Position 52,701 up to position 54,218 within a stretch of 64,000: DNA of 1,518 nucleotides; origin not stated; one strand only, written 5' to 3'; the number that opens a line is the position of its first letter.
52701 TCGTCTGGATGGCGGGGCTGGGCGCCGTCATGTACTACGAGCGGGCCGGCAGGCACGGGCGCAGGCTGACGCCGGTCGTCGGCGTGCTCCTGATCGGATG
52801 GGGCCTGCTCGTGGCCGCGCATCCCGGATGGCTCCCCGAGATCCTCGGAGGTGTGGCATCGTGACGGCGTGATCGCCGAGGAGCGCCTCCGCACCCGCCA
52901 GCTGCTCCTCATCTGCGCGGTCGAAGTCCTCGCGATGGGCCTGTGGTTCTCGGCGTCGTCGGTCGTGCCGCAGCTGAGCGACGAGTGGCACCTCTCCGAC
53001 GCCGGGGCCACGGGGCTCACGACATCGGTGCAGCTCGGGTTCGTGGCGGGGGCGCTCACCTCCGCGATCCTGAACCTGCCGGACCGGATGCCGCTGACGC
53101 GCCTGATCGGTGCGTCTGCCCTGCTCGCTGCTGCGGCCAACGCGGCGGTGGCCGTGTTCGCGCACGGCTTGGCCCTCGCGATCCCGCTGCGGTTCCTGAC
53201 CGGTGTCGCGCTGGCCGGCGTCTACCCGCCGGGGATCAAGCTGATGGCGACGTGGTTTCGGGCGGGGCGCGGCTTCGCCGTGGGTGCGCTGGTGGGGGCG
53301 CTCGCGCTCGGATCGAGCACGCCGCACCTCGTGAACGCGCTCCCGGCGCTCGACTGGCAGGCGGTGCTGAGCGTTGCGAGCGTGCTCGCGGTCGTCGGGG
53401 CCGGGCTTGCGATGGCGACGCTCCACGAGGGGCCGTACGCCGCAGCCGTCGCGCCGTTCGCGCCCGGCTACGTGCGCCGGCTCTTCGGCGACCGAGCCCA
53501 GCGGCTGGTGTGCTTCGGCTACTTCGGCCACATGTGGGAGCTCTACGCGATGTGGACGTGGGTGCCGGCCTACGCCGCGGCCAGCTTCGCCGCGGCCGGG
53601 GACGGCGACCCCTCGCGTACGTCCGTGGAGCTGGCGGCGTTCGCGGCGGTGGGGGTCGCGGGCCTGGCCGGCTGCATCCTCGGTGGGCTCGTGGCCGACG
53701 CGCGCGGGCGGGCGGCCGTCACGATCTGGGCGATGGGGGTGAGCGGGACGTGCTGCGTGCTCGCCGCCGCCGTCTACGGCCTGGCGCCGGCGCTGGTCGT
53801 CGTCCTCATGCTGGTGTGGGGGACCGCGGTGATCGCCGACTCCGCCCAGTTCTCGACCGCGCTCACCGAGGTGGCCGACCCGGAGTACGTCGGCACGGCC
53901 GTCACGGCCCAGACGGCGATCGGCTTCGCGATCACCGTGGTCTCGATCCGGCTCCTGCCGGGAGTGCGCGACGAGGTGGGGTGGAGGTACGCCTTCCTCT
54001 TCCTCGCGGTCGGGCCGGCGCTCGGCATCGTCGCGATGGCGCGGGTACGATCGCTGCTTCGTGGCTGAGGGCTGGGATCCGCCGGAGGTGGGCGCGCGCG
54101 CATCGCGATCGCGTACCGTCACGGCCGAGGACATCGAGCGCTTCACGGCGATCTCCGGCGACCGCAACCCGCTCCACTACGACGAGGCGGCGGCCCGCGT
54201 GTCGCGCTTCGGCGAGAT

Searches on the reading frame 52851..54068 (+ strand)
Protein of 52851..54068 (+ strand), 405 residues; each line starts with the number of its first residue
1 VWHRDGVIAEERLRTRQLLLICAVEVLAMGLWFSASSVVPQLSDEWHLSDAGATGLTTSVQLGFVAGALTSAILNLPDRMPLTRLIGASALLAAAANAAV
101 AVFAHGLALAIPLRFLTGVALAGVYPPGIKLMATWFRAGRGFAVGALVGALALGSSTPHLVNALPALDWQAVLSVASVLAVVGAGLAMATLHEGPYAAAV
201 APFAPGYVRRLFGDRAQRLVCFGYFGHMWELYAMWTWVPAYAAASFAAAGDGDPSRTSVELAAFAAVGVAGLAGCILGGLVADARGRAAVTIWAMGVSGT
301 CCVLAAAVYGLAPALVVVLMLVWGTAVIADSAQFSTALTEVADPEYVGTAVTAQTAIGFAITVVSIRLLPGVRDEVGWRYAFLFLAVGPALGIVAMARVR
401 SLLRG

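Call 88: search_protein_families(library=pfam, proteins=[window:52851-54068:+], max_evalue=0.00001)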
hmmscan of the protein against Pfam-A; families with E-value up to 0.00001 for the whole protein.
window:52851-54068:+ (405 aa): 1 family
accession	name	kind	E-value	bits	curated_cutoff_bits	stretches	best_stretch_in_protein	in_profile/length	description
PF07690.21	MFS_1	-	9.2e-18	64.7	33.4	1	24-360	4-341/347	Major Facilitator Superfamily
